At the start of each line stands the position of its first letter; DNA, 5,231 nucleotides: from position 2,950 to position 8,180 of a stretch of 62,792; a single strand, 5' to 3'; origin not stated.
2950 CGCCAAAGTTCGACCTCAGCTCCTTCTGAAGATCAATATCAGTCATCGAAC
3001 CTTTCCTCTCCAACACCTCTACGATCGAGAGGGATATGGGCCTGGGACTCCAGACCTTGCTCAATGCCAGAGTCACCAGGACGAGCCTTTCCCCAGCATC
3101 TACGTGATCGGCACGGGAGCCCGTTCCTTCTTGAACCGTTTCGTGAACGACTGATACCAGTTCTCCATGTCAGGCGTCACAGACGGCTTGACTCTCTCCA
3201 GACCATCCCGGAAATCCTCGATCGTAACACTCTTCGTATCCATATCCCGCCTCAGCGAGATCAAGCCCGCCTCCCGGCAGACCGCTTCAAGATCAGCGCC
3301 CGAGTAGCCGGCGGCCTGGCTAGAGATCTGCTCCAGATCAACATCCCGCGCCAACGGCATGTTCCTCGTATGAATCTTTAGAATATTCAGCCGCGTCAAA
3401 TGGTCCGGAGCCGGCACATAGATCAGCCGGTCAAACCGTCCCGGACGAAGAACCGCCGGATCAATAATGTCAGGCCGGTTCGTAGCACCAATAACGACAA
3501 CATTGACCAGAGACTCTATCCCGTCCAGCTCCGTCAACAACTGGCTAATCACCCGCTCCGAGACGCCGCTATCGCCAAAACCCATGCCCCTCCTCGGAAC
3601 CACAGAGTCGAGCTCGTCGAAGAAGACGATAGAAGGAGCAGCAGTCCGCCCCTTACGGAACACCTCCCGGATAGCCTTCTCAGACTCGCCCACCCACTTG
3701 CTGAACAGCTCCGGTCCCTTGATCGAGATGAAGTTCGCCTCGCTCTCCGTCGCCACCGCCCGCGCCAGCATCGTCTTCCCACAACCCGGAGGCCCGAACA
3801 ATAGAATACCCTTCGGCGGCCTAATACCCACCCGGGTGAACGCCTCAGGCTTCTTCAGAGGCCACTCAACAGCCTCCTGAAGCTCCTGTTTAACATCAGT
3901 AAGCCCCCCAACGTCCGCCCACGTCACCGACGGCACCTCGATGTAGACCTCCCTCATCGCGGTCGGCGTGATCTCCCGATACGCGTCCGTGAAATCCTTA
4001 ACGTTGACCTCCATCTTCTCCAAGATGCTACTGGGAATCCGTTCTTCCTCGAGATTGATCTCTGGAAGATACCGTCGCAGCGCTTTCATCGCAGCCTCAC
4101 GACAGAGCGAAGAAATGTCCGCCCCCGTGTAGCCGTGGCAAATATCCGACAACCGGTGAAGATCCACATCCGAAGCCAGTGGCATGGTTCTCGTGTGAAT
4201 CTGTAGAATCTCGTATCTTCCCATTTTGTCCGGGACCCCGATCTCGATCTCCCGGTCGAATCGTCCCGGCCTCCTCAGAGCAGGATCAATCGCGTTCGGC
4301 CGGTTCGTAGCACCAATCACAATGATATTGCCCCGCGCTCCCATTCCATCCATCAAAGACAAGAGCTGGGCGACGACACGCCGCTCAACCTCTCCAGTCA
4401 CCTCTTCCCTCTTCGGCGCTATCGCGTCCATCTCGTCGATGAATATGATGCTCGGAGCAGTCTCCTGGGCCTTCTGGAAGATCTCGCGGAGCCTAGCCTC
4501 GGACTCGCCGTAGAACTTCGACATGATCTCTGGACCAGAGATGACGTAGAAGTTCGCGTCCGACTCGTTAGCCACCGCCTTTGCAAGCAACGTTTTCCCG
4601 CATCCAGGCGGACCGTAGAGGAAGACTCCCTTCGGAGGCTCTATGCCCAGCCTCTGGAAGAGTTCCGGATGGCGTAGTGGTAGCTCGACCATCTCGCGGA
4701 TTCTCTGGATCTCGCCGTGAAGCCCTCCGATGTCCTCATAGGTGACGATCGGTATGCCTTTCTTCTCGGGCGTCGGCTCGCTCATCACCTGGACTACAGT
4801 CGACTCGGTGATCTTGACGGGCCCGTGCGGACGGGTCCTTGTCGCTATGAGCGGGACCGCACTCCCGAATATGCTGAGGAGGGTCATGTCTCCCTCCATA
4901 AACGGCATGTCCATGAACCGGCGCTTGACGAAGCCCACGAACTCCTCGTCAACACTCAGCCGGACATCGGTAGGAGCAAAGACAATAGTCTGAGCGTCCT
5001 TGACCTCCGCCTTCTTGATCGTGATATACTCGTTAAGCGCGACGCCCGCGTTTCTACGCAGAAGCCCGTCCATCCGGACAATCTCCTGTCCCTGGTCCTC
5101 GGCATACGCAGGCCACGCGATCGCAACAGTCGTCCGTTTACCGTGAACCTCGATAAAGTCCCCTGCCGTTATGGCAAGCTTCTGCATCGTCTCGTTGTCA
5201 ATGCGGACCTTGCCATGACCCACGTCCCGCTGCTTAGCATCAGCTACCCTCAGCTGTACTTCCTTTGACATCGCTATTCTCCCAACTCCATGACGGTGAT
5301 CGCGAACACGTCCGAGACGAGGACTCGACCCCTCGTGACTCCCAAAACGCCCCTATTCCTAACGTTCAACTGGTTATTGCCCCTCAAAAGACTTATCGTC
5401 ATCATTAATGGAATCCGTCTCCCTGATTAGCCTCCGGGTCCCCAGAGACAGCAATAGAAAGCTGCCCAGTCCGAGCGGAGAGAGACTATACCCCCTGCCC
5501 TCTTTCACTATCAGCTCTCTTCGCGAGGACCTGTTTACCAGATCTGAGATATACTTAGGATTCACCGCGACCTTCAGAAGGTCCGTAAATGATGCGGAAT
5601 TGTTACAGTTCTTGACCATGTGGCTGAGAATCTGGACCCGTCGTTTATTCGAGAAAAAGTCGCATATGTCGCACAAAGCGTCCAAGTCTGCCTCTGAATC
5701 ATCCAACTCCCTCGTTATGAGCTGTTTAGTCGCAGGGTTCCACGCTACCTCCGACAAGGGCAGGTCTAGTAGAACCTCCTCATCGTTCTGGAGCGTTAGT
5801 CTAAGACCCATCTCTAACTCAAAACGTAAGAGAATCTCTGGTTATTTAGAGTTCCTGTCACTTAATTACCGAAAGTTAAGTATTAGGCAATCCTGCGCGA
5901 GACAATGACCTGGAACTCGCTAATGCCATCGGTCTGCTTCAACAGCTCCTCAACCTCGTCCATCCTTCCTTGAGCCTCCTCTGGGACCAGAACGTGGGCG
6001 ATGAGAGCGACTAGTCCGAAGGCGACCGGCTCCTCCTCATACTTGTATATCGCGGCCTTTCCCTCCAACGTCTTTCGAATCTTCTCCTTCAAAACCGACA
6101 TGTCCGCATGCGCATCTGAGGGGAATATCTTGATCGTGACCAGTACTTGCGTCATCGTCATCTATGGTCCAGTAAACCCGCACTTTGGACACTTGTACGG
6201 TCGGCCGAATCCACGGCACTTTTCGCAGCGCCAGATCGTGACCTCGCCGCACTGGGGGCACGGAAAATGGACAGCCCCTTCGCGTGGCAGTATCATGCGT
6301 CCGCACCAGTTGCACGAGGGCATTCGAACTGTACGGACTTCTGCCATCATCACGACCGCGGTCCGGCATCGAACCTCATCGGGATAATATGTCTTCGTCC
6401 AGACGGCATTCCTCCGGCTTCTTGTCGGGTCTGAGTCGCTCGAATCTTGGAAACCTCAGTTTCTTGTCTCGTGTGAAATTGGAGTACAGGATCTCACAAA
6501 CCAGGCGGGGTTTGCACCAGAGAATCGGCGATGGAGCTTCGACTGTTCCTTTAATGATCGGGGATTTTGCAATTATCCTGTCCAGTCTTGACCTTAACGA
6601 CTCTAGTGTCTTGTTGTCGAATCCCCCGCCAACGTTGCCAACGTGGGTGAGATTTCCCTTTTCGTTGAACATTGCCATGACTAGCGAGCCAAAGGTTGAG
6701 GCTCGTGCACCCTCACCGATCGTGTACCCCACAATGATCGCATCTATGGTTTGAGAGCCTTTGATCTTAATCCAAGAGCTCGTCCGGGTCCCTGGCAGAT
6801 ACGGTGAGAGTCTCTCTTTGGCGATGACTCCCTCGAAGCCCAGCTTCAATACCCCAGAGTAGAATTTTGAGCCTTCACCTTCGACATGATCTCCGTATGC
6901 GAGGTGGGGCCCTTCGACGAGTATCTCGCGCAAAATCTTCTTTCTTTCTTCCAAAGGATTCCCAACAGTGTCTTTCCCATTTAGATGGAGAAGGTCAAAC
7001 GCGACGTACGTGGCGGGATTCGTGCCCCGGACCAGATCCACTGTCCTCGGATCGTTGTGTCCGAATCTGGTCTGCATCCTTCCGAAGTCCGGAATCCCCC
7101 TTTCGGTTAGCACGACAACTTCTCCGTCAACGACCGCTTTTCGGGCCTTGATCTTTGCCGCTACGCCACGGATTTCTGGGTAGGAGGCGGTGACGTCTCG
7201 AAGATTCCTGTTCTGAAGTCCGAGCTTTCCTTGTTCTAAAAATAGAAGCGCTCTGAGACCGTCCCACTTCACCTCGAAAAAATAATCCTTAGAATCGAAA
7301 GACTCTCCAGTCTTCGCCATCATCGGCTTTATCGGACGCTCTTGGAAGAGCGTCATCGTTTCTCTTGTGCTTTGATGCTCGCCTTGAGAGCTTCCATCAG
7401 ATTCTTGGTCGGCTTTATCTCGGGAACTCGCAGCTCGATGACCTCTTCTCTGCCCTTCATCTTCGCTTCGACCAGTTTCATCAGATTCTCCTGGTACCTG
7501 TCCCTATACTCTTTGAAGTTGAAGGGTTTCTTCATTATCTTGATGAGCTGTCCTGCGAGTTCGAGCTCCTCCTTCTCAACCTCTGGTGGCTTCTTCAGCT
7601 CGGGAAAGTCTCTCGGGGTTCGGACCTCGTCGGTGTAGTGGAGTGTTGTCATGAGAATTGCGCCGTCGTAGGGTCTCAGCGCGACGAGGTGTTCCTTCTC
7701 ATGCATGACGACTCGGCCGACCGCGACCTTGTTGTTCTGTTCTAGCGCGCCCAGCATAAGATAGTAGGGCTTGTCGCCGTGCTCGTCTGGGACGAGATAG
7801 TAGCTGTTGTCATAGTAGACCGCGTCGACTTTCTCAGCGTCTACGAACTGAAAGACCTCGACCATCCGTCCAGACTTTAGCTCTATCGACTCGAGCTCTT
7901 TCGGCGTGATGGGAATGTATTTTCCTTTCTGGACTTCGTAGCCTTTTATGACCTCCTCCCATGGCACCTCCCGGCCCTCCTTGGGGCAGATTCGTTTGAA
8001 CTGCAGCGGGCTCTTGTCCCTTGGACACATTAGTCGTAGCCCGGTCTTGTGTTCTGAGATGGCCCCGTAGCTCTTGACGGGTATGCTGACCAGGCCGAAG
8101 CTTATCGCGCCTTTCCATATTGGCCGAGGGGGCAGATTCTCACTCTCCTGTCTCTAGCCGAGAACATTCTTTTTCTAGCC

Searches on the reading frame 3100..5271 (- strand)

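Call 10: search_protein_families(library=pfam, proteins=[window:3100-5271:-], max_evalue=0.001)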
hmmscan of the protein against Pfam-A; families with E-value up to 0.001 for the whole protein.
window:3100-5271:- (723 aa): 40 families (the best 25 are shown)
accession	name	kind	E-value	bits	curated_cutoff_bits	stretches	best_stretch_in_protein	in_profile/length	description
PF00004.35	AAA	-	2.4e-95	316.4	21.2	2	216-345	1-130/131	ATPase family associated with various cellular activities (AAA)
PF17862.7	AAA_lid_3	-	7e-34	115.4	27.2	2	643-688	1-44/45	AAA+ lid domain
PF02359.24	CDC48_N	-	4.3e-29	101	35.1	1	6-89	1-84/85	Cell division protein 48 (CDC48), N-terminal domain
PF05496.18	RuvB_N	-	1e-15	58.3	27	2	214-293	34-105/159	Holliday junction DNA helicase RuvB P-loop domain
PF02933.23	CDC48_2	-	1.7e-13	50.5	22.4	1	107-168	2-63/64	Cell division protein 48 (CDC48), domain 2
PF13191.12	AAA_16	-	5.7e-13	50.1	32.6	2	204-312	15-129/167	AAA ATPase domain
PF13401.12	AAA_22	-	9.7e-12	45.8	27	0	216-285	8-65/130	AAA domain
PF07724.20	AAA_2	-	5.5e-11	43.2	27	1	217-309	7-101/166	AAA domain (Cdc48 subfamily)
PF13173.12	AAA_14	-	3e-10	40.6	27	1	216-287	5-77/129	AAA domain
PF06068.19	TIP49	-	3.1e-10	40.2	23.8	1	487-540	51-105/347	TIP49 P-loop domain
PF07728.20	AAA_5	-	6.5e-10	39.6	22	0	215-286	1-80/139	AAA domain (dynein-related subfamily)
PF13671.12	AAA_33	-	2.4e-09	38.1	27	1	216-287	2-47/143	AAA domain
PF01637.24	ATPase_2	-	1.6e-08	35.1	33.2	1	211-280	18-86/225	ATPase domain predominantly from Archaea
PF13521.12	AAA_28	-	1.9e-08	35.1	27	0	216-268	2-50/164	AAA domain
PF00910.28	RNA_helicase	-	1.1e-07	32.7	21.5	0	216-241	1-26/105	RNA helicase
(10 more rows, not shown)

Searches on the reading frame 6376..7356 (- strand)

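Call 10: search_protein_families(library=pfam, proteins=[window:6376-7356:-], max_evalue=0.001)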
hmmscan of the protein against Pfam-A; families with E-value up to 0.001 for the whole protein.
window:6376-7356:- (326 aa): 3 families
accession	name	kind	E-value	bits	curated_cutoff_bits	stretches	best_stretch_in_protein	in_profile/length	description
PF01068.26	DNA_ligase_A_M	-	4.1e-33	115.2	26.2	1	14-199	4-204/204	ATP dependent DNA ligase domain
PF04679.21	DNA_ligase_A_C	-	4.4e-25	88.3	27.5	1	218-312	1-94/94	ATP dependent DNA ligase C terminal region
PF01331.24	mRNA_cap_enzyme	-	2.1e-06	28.1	29.6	0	18-84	11-82/194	mRNA capping enzyme, catalytic domain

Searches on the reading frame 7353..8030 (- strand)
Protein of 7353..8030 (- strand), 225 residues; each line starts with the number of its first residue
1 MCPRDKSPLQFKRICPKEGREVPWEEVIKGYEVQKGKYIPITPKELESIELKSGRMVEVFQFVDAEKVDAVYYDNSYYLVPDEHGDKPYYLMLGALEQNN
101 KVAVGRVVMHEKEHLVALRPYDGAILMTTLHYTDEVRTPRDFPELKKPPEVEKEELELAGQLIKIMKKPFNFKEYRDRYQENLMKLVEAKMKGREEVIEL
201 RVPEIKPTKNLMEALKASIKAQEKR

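Call 10: search_protein_families(library=pfam, proteins=[window:7353-8030:-], max_evalue=0.001)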
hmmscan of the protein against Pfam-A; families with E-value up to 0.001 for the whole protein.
window:7353-8030:- (225 aa): 1 family
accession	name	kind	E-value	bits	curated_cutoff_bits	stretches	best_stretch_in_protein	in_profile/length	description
PF02735.22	Ku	-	1.3e-39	136.6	25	1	6-157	31-189/190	Ku70/Ku80 beta-barrel domain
